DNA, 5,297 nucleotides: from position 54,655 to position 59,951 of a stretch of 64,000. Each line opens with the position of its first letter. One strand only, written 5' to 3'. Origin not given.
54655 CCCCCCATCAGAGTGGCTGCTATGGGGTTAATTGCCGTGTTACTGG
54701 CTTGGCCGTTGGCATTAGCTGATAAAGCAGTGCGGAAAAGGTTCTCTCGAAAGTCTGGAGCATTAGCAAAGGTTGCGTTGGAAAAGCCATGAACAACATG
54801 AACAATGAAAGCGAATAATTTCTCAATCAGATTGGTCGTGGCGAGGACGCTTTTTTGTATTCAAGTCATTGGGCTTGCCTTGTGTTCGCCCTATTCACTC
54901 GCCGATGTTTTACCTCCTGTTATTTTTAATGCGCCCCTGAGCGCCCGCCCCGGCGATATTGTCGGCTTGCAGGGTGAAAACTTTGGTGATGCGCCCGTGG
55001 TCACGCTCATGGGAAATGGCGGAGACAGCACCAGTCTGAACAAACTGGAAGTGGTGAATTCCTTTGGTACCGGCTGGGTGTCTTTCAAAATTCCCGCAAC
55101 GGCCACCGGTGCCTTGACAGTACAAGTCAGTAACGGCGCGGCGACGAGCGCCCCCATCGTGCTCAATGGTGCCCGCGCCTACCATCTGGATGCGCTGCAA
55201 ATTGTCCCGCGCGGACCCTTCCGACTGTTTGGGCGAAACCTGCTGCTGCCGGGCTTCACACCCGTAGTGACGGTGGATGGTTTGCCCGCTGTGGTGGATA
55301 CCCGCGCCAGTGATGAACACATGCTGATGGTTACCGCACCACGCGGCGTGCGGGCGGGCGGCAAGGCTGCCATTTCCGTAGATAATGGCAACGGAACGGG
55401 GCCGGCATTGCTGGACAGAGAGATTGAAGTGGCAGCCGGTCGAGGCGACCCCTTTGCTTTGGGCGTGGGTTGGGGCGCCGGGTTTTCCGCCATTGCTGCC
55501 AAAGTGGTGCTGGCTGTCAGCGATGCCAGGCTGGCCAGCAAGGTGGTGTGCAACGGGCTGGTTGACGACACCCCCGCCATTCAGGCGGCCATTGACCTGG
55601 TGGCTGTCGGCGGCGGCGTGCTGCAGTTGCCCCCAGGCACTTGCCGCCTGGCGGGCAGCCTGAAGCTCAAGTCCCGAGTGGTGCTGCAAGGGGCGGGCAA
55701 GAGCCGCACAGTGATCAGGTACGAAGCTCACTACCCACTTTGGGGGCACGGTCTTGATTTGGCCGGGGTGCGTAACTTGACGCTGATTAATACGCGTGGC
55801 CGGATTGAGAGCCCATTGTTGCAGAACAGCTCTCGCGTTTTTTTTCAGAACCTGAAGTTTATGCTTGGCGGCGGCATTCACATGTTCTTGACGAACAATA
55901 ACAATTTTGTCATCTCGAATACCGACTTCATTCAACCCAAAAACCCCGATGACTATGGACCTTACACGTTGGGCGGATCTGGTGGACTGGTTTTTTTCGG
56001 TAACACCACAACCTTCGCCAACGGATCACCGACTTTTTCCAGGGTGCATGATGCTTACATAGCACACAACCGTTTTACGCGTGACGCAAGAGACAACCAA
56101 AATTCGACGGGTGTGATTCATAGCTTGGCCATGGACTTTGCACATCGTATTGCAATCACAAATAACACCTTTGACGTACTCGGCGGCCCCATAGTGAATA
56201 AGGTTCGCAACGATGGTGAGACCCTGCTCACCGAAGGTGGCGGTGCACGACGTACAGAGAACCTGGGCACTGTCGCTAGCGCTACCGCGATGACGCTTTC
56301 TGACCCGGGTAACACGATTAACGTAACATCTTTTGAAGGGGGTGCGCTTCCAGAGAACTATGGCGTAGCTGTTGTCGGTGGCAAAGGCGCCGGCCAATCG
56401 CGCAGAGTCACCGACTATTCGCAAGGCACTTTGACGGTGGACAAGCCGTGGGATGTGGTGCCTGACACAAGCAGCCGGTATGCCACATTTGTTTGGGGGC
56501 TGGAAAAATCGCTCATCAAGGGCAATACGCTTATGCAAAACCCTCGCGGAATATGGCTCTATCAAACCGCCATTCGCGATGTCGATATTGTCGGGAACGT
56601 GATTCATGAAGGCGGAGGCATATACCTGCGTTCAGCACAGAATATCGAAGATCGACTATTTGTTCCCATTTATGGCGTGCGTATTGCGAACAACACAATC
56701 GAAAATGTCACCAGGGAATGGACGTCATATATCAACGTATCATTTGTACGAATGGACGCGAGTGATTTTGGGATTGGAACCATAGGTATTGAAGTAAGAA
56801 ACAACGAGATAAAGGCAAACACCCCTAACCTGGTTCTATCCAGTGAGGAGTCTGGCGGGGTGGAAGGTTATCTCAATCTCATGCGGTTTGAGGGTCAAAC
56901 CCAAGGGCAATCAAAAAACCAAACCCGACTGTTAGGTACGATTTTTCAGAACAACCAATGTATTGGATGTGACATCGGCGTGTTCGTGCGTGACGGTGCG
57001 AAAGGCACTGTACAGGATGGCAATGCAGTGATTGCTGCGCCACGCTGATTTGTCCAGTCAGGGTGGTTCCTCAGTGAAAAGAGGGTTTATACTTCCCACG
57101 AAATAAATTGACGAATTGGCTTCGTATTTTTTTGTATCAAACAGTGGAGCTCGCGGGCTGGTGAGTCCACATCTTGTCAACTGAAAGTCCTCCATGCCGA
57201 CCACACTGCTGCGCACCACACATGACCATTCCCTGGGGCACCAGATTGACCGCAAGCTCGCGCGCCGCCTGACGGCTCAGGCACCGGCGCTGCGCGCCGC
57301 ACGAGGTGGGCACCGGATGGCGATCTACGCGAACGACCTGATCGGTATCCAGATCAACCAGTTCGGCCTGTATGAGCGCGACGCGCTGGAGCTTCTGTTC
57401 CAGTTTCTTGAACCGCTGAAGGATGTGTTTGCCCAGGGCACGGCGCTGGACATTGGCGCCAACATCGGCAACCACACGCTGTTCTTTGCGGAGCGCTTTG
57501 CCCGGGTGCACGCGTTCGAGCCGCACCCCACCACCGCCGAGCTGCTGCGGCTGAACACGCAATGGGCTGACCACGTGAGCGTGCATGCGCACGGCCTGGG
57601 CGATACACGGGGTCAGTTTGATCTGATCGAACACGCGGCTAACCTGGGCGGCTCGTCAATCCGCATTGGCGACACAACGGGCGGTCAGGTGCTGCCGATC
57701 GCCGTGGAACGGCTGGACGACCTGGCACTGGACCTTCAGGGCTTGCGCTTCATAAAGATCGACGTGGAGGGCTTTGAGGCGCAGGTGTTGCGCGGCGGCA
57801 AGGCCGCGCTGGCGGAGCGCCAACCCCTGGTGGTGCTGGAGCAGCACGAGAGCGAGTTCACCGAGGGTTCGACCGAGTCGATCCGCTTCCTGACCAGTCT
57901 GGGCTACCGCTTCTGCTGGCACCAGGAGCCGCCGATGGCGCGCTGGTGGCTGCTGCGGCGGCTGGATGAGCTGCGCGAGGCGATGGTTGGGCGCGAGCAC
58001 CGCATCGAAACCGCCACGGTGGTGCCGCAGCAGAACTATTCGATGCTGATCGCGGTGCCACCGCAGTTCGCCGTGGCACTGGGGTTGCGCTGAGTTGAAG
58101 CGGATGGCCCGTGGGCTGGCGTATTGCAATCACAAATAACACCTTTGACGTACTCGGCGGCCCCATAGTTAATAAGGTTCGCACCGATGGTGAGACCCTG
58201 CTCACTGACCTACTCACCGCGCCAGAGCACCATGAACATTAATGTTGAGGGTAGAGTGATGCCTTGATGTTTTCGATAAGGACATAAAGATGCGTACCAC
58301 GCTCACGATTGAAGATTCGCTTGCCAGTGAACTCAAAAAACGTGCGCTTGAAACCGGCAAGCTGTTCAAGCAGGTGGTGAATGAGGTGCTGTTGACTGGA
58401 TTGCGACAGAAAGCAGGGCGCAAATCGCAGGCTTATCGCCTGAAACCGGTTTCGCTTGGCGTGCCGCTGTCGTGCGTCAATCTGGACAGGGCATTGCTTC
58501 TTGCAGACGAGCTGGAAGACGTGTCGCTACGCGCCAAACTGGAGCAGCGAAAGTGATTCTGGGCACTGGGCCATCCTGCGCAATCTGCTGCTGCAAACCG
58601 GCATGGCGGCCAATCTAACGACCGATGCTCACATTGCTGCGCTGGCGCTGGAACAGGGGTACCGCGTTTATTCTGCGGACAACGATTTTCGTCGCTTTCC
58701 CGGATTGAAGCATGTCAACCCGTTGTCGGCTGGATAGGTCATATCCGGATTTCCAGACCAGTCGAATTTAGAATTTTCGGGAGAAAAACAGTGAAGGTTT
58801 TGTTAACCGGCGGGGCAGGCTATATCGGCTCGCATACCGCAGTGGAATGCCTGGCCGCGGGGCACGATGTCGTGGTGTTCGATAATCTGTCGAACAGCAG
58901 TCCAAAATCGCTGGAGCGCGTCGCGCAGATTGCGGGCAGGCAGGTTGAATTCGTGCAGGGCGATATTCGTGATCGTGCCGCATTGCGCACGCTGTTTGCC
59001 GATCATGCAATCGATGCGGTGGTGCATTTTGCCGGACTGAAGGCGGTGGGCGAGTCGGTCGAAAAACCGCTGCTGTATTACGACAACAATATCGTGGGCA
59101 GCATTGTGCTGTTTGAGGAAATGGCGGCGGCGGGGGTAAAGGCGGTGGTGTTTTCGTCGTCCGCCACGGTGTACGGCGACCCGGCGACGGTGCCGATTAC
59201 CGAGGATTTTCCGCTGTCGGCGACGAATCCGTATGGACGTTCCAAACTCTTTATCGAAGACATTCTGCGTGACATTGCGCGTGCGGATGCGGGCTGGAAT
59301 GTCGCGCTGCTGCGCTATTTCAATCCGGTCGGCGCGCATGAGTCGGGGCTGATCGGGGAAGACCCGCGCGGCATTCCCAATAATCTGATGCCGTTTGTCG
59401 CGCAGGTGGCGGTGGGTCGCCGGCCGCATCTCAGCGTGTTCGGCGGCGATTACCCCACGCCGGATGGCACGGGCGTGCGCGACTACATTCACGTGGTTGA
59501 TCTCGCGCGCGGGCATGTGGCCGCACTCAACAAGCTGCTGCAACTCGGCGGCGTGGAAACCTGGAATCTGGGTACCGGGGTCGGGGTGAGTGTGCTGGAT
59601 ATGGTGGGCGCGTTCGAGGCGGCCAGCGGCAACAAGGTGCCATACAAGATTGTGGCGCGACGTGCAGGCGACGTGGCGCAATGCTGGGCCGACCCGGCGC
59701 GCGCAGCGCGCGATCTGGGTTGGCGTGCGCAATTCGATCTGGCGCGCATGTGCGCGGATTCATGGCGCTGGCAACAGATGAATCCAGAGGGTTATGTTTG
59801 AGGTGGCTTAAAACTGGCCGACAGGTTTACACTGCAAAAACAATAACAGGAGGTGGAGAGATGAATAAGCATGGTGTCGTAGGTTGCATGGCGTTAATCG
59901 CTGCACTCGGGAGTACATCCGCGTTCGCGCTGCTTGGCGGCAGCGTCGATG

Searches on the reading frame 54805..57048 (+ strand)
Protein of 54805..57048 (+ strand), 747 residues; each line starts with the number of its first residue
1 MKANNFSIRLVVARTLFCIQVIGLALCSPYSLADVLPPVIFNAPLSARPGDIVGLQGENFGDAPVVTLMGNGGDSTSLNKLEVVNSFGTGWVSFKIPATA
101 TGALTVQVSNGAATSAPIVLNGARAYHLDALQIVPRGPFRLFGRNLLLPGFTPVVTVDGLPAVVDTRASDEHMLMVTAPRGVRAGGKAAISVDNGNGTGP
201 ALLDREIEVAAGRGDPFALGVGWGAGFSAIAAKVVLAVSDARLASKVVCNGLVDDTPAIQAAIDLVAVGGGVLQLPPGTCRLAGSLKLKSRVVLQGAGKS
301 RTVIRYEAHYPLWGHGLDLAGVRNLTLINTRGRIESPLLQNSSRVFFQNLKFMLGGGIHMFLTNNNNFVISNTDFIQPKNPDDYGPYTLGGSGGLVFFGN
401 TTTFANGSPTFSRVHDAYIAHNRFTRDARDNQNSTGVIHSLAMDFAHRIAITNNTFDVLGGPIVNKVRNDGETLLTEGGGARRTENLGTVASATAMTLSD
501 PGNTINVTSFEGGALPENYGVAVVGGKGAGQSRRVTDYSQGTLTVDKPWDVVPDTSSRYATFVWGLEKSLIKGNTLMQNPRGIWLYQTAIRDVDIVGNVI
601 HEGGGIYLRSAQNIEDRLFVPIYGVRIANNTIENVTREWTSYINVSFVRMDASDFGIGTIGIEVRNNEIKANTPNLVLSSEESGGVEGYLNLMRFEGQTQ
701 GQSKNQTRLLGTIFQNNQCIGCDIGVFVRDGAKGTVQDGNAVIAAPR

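Call 6: search_protein_families(library=pfam, proteins=[window:54805-57048:+])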
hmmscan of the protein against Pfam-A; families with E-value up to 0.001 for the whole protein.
window:54805-57048:+ (747 aa): 3 families
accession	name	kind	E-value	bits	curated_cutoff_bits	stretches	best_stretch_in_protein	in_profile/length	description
PF12708.12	Pect-lyase_RHGA_epim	-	5.2e-07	30.1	27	1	251-310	13-74/213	Rhamnogalacturonase A/epimerase, pectate lyase-like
PF05048.19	NosD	-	1.6e-06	28.2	23.6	1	556-632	58-123/212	Periplasmic copper-binding protein (NosD)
PF13229.12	Beta_helix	-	0.00058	19.9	25.9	0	570-631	81-148/158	Right handed beta helix region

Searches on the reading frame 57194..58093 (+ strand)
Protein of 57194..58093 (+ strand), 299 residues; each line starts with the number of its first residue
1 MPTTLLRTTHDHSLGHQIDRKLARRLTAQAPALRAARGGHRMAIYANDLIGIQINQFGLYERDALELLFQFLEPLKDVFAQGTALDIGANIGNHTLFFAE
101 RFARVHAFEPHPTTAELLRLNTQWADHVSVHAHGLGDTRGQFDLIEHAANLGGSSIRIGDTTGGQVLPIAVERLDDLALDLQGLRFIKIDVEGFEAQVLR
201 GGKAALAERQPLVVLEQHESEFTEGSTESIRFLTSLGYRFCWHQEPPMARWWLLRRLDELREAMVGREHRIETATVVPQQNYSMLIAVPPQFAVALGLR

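Call 6: search_protein_families(library=pfam, proteins=[window:57194-58093:+])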
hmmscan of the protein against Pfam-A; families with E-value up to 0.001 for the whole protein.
window:57194-58093:+ (299 aa): 1 family
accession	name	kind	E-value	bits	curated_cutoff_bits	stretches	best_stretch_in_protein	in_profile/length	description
PF05050.19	Methyltransf_21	-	3.6e-19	70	22.7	1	86-240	1-173/173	Methyltransferase FkbM domain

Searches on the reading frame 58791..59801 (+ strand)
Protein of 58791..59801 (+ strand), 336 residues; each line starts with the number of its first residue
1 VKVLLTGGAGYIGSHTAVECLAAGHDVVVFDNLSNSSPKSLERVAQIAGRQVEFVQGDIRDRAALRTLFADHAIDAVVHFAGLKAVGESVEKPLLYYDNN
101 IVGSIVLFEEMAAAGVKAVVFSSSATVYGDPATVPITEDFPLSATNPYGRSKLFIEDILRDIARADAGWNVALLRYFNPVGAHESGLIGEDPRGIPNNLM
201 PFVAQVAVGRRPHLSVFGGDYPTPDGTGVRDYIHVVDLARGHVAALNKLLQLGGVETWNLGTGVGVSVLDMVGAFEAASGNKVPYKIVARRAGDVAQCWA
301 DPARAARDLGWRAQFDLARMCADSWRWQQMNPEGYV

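Call 7: search_protein_families(library=pfam, proteins=[window:58791-59801:+])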
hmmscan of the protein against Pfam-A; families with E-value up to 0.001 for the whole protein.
window:58791-59801:+ (336 aa): 10 families
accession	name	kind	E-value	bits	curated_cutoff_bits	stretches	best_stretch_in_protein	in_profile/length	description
PF16363.11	GDP_Man_Dehyd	-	1.3e-60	206.1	27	1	4-323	1-331/332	GDP-mannose 4,6 dehydratase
PF01370.27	Epimerase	-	1.3e-59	202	20.9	1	3-261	1-240/240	NAD dependent epimerase/dehydratase family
PF02719.21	Polysacc_synt_2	-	8.7e-14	51.8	20.2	1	3-182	1-174/293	Polysaccharide biosynthesis protein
PF01073.25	3Beta_HSD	-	9e-13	48.3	22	1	5-152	2-150/280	3-beta hydroxysteroid dehydrogenase/isomerase family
PF04321.23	RmlD_sub_bind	-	3.3e-11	43.3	27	1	1-161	1-138/287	RmlD substrate binding domain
PF00106.31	adh_short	-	1.8e-08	34.6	26.6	1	3-88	3-92/195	short chain dehydrogenase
PF13460.12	NAD_binding_10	-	3.2e-08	34.1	27.2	1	7-160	1-132/184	NAD(P)H-binding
PF08659.16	KR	-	4.4e-06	27.2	22.6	1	3-85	3-93/180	KR domain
PF05368.20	NmrA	-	1.9e-05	24.9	27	1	2-124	4-107/298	NmrA-like family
PF13561.12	adh_short_C2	-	4.6e-05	23.6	27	1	12-86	8-84/236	Enoyl-(Acyl carrier protein) reductase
